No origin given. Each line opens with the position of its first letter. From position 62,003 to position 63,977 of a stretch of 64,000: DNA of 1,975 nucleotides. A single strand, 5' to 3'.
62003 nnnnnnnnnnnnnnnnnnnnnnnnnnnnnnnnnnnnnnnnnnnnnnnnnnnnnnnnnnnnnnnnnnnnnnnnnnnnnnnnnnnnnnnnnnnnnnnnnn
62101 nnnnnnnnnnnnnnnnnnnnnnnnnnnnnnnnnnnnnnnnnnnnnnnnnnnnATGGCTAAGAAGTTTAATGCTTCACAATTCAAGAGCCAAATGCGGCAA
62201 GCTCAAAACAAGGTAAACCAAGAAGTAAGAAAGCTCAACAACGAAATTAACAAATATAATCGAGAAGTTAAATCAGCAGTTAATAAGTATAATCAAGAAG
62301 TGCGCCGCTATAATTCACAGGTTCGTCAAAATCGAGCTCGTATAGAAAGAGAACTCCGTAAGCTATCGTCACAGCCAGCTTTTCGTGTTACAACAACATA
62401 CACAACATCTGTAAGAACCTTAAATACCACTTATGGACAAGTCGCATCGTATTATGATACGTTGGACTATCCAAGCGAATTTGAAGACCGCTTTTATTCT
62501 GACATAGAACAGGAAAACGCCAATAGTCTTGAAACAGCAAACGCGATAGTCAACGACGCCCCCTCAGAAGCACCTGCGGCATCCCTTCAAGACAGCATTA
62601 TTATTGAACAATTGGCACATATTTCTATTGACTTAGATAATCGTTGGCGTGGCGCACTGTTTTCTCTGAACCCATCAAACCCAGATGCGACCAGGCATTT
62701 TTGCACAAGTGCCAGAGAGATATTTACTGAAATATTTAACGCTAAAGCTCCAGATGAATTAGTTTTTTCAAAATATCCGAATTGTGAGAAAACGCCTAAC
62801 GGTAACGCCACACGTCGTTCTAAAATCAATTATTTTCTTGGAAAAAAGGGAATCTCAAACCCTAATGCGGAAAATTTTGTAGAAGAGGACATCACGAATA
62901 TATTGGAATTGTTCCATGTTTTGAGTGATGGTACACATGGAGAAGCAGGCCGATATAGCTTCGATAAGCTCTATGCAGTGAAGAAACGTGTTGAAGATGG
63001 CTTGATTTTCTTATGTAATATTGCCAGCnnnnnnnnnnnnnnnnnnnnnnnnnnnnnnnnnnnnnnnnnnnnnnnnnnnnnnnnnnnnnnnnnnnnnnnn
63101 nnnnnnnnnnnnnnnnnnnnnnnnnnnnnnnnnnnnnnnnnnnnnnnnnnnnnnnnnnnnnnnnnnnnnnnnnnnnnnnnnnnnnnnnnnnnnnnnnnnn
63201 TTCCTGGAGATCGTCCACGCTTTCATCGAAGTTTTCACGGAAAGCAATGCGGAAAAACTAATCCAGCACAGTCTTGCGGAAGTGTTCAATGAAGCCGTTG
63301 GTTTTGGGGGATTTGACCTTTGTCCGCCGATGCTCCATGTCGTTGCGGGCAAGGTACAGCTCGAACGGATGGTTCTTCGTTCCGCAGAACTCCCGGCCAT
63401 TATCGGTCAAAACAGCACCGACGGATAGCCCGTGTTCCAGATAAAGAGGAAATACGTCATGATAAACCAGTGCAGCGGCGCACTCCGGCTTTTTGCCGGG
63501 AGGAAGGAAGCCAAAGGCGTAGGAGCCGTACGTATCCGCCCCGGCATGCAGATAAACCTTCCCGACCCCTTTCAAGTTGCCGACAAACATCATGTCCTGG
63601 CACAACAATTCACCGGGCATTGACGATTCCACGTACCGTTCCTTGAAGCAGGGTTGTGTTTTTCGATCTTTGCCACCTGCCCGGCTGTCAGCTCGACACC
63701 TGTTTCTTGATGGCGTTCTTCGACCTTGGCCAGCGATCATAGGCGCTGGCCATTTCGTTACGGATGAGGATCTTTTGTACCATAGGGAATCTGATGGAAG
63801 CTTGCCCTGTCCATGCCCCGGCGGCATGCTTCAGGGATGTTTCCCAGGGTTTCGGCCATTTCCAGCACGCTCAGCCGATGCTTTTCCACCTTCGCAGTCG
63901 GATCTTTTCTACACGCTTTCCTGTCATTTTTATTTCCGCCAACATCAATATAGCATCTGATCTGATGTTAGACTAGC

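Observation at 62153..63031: AT-rich orphan gene just outside attR: hendecad-repeat coiled coil plus an uncharacterised helical domain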

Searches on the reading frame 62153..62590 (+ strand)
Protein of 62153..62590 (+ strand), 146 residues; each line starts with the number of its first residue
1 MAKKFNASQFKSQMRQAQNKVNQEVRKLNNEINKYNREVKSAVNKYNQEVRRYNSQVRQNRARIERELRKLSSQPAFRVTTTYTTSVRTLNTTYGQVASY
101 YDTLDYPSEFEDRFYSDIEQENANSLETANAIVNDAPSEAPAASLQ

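Call 74: search_solved_structures(query=window:62153-62590:+, max_evalue=10, show_alignments=2)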
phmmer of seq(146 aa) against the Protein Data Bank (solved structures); distinct sequences matched with E-value up to 10: 25.
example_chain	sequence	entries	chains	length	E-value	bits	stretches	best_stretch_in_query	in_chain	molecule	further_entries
8tp3_B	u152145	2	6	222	0.027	18.2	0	15-90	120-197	Hemagglutinin HA2 chain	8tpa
9b2m_D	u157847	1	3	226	0.029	18.1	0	15-90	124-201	Hemagglutinin HA2 chain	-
1ya9_A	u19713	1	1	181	0.038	17.7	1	10-74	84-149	Apolipoprotein E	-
9mtf_B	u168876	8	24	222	0.039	17.7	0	8-54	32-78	Hemagglutinin (HA2 polypeptide) from influenza H1N1 A/Solomon Island/3/2006 | Hemagglutinin HA2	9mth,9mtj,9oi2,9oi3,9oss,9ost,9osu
4xsg_B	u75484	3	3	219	0.18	15.6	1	30-66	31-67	ADP-ribosyltransferase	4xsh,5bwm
8f38_A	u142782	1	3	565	0.61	13.8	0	16-90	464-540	hemagglutinin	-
8vql_B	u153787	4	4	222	0.61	13.8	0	8-53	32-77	Hemagglutinin HA2 chain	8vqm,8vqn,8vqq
3l1n_A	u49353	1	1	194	0.62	13.8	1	12-54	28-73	Cell wall antigen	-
9gsx_L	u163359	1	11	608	0.62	13.8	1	14-78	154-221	Flagellar hook-associated protein 1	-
4qkw_A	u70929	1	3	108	0.63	13.8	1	8-69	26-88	Muscle-related coiled-coil protein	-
1le4_A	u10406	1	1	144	0.68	13.7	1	9-72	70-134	APOLIPOPROTEIN E4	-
8grx_A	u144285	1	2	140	0.79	13.5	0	9-72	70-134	Apolipoprotein E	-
2n50_A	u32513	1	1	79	0.95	13.2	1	98-134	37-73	Acyl carrier protein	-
1lpe_A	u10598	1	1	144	1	13.1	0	9-72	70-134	APOLIPOPROTEIN E3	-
1bz4_A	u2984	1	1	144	1.1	13.1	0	9-72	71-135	PROTEIN (APOLIPOPROTEIN E)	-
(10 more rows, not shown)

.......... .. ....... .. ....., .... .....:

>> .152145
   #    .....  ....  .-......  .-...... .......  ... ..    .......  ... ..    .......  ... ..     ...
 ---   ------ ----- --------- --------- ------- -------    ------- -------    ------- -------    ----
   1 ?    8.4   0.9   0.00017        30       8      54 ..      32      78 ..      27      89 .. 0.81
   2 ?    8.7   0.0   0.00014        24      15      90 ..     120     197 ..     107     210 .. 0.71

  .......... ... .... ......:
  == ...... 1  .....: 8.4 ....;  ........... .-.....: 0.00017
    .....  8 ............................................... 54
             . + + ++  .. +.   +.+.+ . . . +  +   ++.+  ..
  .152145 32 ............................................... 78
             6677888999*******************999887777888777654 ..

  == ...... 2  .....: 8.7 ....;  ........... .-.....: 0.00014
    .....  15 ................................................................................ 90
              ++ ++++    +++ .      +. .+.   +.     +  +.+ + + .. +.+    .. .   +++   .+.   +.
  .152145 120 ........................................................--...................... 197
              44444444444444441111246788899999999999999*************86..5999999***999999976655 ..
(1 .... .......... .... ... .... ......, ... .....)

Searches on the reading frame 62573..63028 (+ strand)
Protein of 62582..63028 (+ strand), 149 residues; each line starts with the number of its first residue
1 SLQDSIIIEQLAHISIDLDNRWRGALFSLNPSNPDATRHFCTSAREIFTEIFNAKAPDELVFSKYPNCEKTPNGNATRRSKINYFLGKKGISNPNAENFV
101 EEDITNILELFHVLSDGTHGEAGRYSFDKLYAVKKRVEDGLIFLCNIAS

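Call 30: search_protein_representatives(protein=window:62600-63028:+)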
Query: 143 residues. Proteins with E-value up to 0.001 (for the whole library): 917; up to 1e-10: 317; up to 1e-30: 99. The best 150 are listed.
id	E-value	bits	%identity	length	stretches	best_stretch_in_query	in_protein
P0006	9.3e-77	272.1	86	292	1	1-142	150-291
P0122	1.5e-56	206.6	67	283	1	3-141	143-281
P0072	1.2e-52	194.0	67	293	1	4-142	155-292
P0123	5.4e-52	191.8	65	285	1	5-142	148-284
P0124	3.2e-51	189.4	59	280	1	3-142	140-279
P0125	4.6e-50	185.6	60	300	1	2-142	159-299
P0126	1.3e-48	180.9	60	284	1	4-140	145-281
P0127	1.2e-47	177.7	64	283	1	5-142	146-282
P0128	1.4e-45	171.0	56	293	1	3-142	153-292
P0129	7.4e-45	168.7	57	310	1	4-141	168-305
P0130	1.9e-44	167.4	56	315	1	3-142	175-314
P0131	2.9e-44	166.8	55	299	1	3-141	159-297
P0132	4.0e-44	166.3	52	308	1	4-143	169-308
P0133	8.7e-44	165.2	55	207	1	3-142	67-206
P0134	1.2e-43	164.7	54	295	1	4-142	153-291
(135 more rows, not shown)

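Call 43: search_protein_families(library=pfam, max_evalue=10, proteins=[window:62582-63028:+])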
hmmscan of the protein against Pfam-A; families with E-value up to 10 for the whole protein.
seq(149 aa): 1 family
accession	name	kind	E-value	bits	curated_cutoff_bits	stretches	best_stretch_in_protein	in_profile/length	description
PF18165.6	pP_pnuc_1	-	2.9e-39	134.2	26.3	1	12-142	2-131/133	Predicted pPIWI-associating nuclease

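Call 48: predict_structure(alignment_id=A2)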
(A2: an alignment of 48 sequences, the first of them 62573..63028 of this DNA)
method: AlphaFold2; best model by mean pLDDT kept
length: 152 residues; sequences in the alignment: 48
mean_pLDDT: 89.9   pTM: 0.85
mean pLDDT of the five models: 89.9, 89.1, 88.7, 85.7, 84.9
residues with pLDDT >= 90: 112; 70-90: 29; 50-70: 11; < 50: 0
segments of 3 or more residues with pLDDT < 50: none
pLDDT, mean of each block of 10 residues (from residue 1): 80 94 95 89 95 96 96 95 94 77 87 93 72 93 94 89
secondary structure, 60 per line:
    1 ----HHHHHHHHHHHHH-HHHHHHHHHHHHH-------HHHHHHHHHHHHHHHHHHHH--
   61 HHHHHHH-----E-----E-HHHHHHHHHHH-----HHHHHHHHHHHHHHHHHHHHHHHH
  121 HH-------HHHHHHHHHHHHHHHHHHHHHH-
elements in order: H5-17 H19-31 H39-58 H61-67 H81-91 H97-122 H130-151

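Call 52: fold_search(model_id=the predicted structure, library=pdb)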
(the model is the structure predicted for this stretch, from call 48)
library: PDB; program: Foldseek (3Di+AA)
matches with E <= 10: 267; with E <= 0.001: 0
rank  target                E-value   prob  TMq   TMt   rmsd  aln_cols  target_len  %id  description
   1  2hsb                  9.9e-02  0.97  0.42  0.48   7.3       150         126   15  Crystal structure of a hepn domain containing protein (af_0298) from archaeoglobus fulgidus at 1.95 A resolution (released 2006-08-15)
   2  2q00_A                3.1e-01  0.96  0.48  0.58   5.6       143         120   12  Crystal structure of the P95883_SULSO protein from Sulfolobus solfataricus. NESG target SsR10. (released 2007-05-29)
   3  8xeh_B                6.7e-01  0.85  0.49  0.55   7.5       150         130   10  Crystal structure of HEPN-MNT complex (released 2024-12-18)
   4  8r2i_2                8.2e-01  0.33  0.26  0.37  10.5       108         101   14  Cryo-EM Structure of native Photosystem II assembly intermediate from Chlamydomonas reinhardtii (released 2024-01-31)
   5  2l7n_MODEL_1_A        8.2e-01  0.21  0.31  0.29  19.8       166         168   17  Solution Structure of the R5 Domain of Talin (released 2011-12-14)
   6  3v5z_B                1.0e+00  0.11  0.22  0.22  20.2       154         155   14  Structure of FBXL5 hemerythrin domain, C2 cell, grown anaerobically (released 2012-01-25)
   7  7x8v_E                1.1e+00  0.08  0.20  0.18  16.4       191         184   10  Cooperative regulation of PBI1 and MAPKs controls WRKY45 transcription factor in rice immunity (released 2022-04-06)
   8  7x8v_A                1.2e+00  0.23  0.35  0.30  15.9       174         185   13  Cooperative regulation of PBI1 and MAPKs controls WRKY45 transcription factor in rice immunity (released 2022-04-06)
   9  4uos                  1.3e+00  0.35  0.38  0.33  11.2       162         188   12  Thermodynamic hyperstability in parametrically designed helical bundles (released 2014-11-05)
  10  9min_I                1.5e+00  0.60  0.43  0.49   7.6       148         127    9  Structure of a designed minibinder to NYESO1-A*02:01 (released 2025-08-06)
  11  7e1n_A                1.5e+00  0.14  0.27  0.21  13.6       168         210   14  Crystal structure of PhlH in complex with 2,4-diacetylphloroglucinol (released 2022-02-02)
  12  6hu9_c                1.6e+00  0.16  0.29  0.19   9.9       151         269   12  III2-IV2 mitochondrial respiratory supercomplex from S. cerevisiae (released 2018-12-26)
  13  8xeh_D                1.7e+00  0.66  0.49  0.57   4.5       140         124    8  Crystal structure of HEPN-MNT complex (released 2024-12-18)
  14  9nnf_A                1.7e+00  0.30  0.38  0.41   6.6       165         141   12  Cryo-EM structure of a de-novo designed binder NY1-B04 in complex with HLA-A*02:01 and NY-ESO-1-derived peptide SLLMWI (released 2025-07-23)
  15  8ka6_A                1.7e+00  0.20  0.34  0.36  11.6       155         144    9  De novo design protein -NA7 (released 2024-08-07)
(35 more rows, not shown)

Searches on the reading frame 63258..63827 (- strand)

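Call 6: search_protein_families(library=pfam, proteins=[window:63258-63827:-], max_evalue=1)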
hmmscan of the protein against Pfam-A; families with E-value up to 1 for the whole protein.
window:63258-63827:- (189 aa): 2 families
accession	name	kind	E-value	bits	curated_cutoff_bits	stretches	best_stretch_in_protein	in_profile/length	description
PF00665.32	rve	-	0.00012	22.8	32.6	1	70-174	3-102/102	Integrase core domain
PF13683.12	rve_3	-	0.044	14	26.5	1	163-188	2-27/67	Integrase core domain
